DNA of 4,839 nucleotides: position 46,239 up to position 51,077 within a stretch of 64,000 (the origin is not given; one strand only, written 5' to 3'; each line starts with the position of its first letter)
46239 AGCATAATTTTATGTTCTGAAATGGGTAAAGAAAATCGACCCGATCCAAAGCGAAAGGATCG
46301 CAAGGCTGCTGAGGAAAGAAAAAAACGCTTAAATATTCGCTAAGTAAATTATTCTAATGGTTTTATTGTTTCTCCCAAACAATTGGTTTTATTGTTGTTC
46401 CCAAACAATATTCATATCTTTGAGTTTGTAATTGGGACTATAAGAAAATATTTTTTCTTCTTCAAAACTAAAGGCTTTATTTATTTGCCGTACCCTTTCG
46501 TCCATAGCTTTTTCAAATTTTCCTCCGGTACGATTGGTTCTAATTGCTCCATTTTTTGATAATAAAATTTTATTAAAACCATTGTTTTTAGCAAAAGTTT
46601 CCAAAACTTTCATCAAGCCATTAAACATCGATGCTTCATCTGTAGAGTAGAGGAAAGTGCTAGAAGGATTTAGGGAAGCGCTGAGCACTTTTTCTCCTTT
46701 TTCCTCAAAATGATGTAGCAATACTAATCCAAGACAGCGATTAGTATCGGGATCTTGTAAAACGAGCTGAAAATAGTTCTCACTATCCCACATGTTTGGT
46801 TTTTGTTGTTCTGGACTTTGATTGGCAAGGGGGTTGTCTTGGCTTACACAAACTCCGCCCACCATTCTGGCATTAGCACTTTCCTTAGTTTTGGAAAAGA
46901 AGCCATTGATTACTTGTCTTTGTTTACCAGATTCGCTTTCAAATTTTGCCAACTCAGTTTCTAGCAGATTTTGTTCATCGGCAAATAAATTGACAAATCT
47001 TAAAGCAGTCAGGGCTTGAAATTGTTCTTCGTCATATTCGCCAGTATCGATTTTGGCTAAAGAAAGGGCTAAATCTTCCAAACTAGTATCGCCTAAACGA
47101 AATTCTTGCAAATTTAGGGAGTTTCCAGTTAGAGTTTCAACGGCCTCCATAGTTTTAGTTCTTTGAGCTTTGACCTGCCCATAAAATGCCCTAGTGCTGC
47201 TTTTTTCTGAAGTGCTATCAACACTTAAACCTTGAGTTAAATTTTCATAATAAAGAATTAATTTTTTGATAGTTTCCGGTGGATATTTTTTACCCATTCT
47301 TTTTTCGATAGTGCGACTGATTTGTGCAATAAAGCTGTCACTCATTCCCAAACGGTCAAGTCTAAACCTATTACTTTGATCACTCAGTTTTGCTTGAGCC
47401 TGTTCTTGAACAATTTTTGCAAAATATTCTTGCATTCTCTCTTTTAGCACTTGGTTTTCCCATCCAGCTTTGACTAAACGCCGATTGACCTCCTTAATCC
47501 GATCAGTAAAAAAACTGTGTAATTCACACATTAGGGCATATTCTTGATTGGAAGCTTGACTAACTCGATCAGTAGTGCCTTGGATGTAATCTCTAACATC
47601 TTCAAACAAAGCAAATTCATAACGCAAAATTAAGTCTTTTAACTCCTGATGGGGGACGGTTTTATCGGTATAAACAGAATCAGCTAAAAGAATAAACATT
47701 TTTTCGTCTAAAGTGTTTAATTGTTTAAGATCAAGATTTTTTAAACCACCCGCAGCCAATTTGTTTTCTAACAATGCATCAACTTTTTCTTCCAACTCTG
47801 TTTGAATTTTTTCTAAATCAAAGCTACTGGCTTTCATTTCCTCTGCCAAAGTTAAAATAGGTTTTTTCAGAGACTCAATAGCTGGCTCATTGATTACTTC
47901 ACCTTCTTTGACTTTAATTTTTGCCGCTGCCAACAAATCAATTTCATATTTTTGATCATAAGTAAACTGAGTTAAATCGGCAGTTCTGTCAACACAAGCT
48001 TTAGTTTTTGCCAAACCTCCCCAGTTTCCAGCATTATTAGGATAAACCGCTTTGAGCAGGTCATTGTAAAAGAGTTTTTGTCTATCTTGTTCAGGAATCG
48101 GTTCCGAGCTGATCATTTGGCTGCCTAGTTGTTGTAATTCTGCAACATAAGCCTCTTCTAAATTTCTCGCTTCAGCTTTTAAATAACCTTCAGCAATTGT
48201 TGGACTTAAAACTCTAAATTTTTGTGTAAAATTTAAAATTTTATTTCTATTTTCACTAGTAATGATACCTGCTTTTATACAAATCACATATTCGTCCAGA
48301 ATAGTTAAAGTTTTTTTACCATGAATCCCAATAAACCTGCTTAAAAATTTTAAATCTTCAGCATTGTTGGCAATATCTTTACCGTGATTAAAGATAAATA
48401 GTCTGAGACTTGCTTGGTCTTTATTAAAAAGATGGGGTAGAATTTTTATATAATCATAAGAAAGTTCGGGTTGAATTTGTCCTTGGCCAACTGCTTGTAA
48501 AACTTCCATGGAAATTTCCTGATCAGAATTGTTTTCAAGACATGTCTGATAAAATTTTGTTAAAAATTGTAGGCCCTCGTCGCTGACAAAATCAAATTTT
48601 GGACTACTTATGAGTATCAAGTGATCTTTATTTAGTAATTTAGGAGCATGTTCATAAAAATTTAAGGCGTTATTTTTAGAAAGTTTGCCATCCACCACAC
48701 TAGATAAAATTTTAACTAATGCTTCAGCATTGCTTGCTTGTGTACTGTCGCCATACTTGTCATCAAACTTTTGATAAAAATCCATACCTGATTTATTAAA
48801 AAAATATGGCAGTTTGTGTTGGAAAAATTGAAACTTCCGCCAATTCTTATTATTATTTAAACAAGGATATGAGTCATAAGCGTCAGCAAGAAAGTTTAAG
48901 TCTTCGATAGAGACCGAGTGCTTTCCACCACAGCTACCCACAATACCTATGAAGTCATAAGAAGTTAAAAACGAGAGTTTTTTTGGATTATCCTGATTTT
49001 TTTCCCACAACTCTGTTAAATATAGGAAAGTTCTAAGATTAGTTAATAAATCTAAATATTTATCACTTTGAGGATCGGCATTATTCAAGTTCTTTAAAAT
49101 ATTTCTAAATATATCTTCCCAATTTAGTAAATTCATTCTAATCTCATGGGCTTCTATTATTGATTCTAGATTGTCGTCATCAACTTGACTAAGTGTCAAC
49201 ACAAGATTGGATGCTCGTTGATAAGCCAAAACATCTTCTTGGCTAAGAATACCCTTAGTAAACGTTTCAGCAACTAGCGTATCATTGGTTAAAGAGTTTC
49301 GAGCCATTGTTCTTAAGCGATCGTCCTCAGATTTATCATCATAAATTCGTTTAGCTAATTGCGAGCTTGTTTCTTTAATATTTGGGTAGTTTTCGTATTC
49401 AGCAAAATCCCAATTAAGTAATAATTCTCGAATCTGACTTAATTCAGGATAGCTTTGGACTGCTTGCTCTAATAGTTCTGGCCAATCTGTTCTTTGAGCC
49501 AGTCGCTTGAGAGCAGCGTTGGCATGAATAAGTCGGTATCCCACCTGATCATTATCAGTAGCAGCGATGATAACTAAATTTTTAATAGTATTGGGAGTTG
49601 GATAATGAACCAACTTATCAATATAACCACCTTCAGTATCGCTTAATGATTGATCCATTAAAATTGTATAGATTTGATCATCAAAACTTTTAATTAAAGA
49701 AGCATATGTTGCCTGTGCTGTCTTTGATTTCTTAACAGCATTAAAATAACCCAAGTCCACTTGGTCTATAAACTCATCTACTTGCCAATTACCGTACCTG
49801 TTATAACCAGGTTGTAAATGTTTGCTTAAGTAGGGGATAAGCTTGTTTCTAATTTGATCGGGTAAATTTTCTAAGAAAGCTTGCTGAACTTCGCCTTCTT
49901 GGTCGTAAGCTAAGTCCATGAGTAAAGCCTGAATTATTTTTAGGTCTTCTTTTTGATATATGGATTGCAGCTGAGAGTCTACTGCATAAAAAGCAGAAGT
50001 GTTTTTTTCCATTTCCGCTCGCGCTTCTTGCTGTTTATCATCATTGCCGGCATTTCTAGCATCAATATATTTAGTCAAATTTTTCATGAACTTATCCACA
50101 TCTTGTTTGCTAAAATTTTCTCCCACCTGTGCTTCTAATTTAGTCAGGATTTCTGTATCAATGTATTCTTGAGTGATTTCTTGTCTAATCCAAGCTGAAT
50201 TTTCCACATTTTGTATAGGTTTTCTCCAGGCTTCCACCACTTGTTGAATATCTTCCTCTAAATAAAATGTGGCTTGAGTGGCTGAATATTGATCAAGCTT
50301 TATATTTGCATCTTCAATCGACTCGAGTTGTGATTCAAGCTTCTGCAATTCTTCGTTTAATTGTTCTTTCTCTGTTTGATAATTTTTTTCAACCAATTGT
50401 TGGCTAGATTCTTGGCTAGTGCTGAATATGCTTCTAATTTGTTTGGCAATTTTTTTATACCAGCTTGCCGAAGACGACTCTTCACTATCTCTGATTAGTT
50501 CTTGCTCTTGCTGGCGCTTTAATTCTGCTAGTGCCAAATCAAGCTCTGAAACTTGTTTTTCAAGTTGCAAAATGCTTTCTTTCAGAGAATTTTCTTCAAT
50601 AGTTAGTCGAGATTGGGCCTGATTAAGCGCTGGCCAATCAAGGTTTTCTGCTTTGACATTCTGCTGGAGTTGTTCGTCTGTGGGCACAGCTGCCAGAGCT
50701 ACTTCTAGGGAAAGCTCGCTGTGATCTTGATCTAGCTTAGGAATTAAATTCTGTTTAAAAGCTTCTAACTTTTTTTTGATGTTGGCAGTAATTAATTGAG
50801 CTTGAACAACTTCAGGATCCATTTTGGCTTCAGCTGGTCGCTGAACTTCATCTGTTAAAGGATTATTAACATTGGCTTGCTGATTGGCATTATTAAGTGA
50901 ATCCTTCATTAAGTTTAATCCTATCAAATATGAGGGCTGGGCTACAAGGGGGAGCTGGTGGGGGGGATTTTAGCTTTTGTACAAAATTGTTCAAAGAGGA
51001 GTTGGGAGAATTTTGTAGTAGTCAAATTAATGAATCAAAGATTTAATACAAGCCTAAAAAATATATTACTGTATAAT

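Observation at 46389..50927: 1512-aa coiled-coil giant protein with a C-terminal Cys/His globular domain bordering the putative island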

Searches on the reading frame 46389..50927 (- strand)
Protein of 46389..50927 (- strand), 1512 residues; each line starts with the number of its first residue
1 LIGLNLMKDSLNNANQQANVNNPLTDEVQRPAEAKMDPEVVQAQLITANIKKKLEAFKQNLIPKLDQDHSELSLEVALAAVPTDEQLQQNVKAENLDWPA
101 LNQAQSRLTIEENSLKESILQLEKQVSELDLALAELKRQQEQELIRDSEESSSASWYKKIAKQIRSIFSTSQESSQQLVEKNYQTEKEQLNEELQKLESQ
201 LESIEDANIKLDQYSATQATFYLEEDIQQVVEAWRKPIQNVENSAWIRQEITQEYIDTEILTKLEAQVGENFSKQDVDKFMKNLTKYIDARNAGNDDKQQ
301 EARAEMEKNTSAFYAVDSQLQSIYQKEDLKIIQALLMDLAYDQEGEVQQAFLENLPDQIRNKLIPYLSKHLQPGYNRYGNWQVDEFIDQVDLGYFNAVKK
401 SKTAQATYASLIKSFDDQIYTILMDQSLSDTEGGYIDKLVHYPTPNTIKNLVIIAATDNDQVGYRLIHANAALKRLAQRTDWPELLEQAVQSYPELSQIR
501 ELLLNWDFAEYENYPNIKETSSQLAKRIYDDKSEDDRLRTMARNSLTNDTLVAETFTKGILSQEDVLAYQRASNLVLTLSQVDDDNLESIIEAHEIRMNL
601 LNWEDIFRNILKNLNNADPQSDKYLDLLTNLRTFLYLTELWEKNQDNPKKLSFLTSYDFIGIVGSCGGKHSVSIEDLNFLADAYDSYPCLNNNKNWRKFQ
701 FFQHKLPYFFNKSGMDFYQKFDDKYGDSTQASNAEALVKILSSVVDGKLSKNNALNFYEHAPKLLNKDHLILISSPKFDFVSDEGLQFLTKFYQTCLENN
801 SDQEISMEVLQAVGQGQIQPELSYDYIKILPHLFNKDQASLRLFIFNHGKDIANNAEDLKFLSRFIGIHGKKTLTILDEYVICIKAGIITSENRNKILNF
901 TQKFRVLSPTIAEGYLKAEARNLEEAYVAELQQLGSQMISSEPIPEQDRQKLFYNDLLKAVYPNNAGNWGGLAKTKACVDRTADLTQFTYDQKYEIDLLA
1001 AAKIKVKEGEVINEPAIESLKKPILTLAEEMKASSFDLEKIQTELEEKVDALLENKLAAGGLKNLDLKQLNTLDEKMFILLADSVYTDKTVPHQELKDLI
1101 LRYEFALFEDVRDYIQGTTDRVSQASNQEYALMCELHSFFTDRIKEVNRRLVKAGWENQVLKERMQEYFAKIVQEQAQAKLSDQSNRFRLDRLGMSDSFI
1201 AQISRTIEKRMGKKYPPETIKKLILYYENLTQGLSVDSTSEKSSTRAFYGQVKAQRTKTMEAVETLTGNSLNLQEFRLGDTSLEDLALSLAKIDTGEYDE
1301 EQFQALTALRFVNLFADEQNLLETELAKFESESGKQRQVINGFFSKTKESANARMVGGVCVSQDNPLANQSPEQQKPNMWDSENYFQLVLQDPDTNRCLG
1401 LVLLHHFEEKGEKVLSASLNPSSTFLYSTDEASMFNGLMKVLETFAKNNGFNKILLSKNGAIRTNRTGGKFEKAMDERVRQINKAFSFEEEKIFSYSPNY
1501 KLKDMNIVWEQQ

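Call 3: search_protein_families(library=pfam, proteins=[window:46389-50927:-], max_evalue=0.1)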
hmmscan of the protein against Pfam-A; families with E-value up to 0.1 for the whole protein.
window:46389-50927:- (1512 aa): 0 families

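Call 4: search_protein_families(library=ncbifam, proteins=[window:46389-50927:-], max_evalue=0.1)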
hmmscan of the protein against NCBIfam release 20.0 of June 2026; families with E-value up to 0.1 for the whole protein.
window:46389-50927:- (1512 aa): 1 family
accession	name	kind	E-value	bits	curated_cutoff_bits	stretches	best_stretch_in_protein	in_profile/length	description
NF009807.1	PRK13291.1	equivalog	0.026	14.3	160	1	350-430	24-103/172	YfiT family bacillithiol transferase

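Call 5: search_solved_structures(query=window:46389-50927:-, max_evalue=1)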
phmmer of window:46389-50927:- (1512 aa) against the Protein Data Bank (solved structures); distinct sequences matched with E-value up to 1: 1.
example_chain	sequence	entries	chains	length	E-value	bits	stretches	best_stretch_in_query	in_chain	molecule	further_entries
6vmt_A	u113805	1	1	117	0.23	12.6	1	780-838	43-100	Programmed Cell Death Protein 5 Homolog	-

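Call 7: find_homologous_proteins(query=window:46389-50927:-)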
Query window:46389-50927:- (1512 aa): 2 proteins with E <= 0.001 among 8000 candidates.
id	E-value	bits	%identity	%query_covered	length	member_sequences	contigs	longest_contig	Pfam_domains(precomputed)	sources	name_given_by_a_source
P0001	0.0e+0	3322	100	100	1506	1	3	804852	-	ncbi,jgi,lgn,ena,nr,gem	ncbi:MAG: hypothetical protein GX559_03240 [Candidatus Pacebacteria bacterium]|nr:hypothetical prote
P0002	0.0e+0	1718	64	53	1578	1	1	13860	-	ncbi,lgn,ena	-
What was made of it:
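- Tried and rejected: The word-index homolog search with the full-length protein was swamped by coiled-coil words and gave only 2 hits (call 7).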

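Call 15: find_encoding_contigs(protein=P0002, flank=10000, max_places=3)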
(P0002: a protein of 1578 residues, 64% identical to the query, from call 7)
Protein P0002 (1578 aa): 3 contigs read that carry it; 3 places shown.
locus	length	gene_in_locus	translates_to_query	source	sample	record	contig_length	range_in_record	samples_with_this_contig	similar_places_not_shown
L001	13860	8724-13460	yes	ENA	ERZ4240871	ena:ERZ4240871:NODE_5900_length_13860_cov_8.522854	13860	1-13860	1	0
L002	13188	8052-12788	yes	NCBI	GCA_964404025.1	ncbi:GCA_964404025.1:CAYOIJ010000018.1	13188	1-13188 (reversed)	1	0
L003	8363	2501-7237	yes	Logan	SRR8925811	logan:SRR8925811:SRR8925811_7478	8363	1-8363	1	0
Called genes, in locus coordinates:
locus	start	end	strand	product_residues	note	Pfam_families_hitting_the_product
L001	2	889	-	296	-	?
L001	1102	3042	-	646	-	PF04041:Glyco_hydro_130, PF04616:Glyco_hydro_43 (faint), PF00251:Glyco_hydro_32N (faint), PF04041:Glyco_hydro_130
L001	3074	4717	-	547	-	PF04041:Glyco_hydro_130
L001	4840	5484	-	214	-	-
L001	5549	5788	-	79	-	-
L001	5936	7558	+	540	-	PF00128:Alpha-amylase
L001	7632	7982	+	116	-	PF03819:MazG (weak)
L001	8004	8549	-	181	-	-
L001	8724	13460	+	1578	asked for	-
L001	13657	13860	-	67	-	?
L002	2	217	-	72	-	?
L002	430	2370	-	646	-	PF04041:Glyco_hydro_130, PF04616:Glyco_hydro_43 (faint), PF00251:Glyco_hydro_32N (faint), PF04041:Glyco_hydro_130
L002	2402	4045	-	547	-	PF04041:Glyco_hydro_130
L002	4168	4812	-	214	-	-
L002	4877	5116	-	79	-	-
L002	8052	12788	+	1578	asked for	-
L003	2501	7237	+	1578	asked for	-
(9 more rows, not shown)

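Call 57: search_protein_families(library=padloc, proteins=[window:46389-50927:-], max_evalue=0.01)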
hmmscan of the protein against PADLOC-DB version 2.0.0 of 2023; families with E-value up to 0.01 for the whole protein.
window:46389-50927:- (1512 aa): 0 families
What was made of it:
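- Tried and rejected: Sequence-family searches of the giant found nothing: Pfam, NCBIfam, PADLOC and PDB phmmer (calls 3, 4, 5, 57).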

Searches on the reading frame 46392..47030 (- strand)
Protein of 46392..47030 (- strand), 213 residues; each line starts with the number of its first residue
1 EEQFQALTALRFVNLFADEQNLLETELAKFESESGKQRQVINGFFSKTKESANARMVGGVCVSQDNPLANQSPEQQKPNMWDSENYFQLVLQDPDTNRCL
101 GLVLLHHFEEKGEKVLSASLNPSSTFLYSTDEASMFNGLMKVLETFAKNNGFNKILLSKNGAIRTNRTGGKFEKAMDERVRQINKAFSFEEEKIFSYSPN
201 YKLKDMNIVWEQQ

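Call 12: find_homologous_proteins(query=window:46392-47030:-, max_evalue=10)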
Query window:46392-47030:- (213 aa): 19 proteins with E <= 10 among 330 candidates.
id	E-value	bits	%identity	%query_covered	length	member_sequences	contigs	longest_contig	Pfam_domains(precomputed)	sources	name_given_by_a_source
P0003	3.7e-78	280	61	99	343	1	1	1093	-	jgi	jgi:hypothetical protein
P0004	1.4e-77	278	61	100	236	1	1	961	-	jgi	jgi:hypothetical protein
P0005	9.2e-77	276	59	100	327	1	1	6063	-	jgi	-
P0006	1.7e-75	272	58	100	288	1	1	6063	-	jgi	-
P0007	1.5e-74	268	58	100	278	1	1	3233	-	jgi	jgi:hypothetical protein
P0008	6.8e-72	260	59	99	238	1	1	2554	-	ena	-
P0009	6.8e-72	260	56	99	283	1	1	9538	-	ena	-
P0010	1.5e-70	255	57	95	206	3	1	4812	-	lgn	-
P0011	1.6e-69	252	56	100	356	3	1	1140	-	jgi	-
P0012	1.5e-66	242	53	100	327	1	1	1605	-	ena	-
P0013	3.1e-66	241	53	99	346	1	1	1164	-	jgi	jgi:hypothetical protein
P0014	3.4e-61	225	49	99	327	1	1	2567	-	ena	-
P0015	3.7e-59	218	50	100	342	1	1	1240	-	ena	-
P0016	3.2e-55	205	50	88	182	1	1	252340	-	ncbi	ncbi:MAG: hypothetical protein V4664_00950, partial [Patescibacteria group bacterium]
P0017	2.7e-53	199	48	93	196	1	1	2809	-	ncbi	-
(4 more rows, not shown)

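Call 16: find_encoding_contigs(protein=P0009, flank=10000, max_places=3)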
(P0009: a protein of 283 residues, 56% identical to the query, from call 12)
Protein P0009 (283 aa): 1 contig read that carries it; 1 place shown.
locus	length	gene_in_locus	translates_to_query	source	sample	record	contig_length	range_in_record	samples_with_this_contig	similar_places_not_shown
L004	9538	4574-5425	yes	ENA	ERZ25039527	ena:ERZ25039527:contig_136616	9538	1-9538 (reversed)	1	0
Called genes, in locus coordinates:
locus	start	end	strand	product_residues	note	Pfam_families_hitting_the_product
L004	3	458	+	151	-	?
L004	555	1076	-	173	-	-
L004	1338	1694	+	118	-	-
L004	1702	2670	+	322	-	-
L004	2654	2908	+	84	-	-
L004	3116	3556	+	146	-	-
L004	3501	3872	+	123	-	-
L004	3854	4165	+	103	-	-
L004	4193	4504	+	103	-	-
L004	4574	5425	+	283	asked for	-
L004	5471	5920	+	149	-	PF01926:MMR_HSR1, PF02421:FeoB_N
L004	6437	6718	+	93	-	PF01250:Ribosomal_S6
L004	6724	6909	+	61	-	-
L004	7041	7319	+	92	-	-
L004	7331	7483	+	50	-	PF01084:Ribosomal_S18 (weak)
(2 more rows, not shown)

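Call 81: search_solved_structures(query=A4, max_evalue=10, show_alignments=3)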
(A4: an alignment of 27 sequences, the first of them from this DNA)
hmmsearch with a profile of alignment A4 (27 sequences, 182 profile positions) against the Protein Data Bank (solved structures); distinct sequences matched with E-value up to 10: 3.
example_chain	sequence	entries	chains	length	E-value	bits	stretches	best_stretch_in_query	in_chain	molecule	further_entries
9s9x_A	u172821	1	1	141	0.014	18.5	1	26-62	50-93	Actin nucleation-promoting factor WAS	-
8vga_A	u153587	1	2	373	0.74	12.9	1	42-150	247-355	Guanine nucleotide-binding protein alpha subunit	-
1nrj_B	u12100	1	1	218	1.1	12.3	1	111-177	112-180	Signal recognition particle receptor beta subunit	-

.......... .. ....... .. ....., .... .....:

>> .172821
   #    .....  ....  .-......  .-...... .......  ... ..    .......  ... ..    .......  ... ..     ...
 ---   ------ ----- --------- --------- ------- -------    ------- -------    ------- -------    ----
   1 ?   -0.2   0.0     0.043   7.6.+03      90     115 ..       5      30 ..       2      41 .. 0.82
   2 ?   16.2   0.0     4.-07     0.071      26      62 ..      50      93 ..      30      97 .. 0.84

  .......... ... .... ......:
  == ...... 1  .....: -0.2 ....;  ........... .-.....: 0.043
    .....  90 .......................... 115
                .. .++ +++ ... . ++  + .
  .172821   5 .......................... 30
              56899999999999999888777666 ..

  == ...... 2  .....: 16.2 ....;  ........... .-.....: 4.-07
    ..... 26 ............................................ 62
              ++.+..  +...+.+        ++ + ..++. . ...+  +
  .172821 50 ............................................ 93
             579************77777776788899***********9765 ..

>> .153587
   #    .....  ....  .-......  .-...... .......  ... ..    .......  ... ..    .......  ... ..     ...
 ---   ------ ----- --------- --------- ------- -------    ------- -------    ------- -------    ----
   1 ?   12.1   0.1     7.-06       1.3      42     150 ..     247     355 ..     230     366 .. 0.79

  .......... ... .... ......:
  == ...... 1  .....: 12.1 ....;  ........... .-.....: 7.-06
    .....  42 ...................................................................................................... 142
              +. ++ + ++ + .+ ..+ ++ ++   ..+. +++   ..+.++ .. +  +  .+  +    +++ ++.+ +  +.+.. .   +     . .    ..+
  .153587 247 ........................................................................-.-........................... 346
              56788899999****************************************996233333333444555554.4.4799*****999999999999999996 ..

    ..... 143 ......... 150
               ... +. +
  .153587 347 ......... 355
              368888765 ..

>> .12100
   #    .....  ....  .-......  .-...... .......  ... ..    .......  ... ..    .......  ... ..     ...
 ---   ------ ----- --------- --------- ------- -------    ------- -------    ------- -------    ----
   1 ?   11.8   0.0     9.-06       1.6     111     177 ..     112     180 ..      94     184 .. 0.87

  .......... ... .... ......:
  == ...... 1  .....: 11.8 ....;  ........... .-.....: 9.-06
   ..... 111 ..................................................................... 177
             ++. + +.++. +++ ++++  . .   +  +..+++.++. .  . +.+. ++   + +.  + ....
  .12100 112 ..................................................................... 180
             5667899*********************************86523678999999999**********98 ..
